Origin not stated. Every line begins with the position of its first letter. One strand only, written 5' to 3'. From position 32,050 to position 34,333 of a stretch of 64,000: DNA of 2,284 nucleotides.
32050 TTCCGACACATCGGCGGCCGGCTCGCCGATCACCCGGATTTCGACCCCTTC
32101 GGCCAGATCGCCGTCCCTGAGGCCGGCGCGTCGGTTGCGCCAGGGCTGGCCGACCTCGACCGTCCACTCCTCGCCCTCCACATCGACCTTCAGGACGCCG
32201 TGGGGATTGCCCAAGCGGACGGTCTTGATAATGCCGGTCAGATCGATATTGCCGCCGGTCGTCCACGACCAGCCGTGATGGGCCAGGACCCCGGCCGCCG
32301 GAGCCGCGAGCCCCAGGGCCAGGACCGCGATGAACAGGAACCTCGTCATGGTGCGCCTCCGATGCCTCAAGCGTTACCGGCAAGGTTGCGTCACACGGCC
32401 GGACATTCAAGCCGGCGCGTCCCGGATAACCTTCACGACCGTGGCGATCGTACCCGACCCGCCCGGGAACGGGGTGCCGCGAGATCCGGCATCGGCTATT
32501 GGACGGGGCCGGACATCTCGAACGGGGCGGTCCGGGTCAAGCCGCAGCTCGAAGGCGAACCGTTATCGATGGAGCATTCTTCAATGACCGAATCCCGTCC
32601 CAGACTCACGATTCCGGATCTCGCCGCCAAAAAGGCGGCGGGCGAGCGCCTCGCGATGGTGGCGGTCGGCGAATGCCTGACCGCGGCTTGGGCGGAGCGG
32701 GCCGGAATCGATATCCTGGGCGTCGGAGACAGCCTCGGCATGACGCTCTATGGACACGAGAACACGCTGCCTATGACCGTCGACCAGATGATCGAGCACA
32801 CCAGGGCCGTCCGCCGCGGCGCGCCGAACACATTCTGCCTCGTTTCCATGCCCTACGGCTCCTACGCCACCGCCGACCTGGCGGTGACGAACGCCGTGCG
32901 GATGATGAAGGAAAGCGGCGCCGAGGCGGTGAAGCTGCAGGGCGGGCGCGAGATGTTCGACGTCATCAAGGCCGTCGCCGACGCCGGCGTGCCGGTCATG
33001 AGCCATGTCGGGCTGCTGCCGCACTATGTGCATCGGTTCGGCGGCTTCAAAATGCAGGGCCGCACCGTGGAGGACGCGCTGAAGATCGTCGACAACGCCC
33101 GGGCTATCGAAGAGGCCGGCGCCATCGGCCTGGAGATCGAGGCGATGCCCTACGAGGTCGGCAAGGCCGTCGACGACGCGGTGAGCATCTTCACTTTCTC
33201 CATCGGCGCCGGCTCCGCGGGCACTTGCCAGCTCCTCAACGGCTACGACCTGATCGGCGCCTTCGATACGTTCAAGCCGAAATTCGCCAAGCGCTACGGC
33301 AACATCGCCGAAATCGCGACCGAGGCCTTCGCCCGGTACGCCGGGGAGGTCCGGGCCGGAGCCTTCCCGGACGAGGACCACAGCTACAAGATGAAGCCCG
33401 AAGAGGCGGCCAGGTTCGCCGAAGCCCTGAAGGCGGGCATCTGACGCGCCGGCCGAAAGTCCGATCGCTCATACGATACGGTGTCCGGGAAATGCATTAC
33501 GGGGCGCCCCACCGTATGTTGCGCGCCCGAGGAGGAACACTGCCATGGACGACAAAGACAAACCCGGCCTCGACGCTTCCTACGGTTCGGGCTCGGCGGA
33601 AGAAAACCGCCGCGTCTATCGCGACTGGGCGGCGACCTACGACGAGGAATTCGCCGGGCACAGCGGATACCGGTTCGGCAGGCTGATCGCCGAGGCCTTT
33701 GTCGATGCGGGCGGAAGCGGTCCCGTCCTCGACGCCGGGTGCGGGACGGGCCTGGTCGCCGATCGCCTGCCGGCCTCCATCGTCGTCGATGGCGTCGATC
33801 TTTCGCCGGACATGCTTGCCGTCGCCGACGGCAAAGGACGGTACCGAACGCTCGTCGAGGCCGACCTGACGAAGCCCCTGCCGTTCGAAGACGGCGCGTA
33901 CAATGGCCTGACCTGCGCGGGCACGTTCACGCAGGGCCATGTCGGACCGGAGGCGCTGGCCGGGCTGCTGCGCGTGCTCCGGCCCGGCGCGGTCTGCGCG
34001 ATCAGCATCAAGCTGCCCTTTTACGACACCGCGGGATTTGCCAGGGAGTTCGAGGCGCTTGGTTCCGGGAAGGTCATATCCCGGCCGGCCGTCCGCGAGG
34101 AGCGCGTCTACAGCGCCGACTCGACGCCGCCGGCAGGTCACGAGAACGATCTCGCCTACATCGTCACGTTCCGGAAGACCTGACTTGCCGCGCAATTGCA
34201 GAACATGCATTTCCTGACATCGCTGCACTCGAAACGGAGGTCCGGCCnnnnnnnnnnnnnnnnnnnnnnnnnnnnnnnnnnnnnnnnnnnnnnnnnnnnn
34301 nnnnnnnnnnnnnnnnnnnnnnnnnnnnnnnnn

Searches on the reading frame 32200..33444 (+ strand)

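Call 54: search_protein_families(library=pfam, proteins=[window:32200-33444:+], max_evalue=0.000001)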
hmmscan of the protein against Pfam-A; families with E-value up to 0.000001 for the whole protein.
window:32200-33444:+ (414 aa): 1 family
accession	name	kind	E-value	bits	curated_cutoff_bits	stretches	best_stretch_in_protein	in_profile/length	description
PF02548.21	Pantoate_transf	-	4.5e-87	292.2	28.7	1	135-391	1-258/259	Ketopantoate hydroxymethyltransferase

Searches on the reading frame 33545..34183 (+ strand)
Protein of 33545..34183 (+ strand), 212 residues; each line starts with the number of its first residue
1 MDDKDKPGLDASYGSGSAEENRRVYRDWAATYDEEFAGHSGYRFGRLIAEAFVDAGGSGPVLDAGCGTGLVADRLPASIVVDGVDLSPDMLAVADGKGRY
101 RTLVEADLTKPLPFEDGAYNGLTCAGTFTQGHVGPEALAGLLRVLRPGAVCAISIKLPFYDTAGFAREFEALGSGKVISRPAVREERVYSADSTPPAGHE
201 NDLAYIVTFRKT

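Call 54: search_protein_families(library=pfam, proteins=[window:33545-34183:+], max_evalue=0.000001)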
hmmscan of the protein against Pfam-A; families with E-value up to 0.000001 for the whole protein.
window:33545-34183:+ (212 aa): 2 families
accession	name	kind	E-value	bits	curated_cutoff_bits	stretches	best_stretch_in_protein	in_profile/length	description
PF08241.18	Methyltransf_11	-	5.1e-13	49.9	21.2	1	62-153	1-95/95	Methyltransferase domain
PF13649.12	Methyltransf_25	-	5.9e-13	49.8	27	1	61-148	1-96/97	Methyltransferase domain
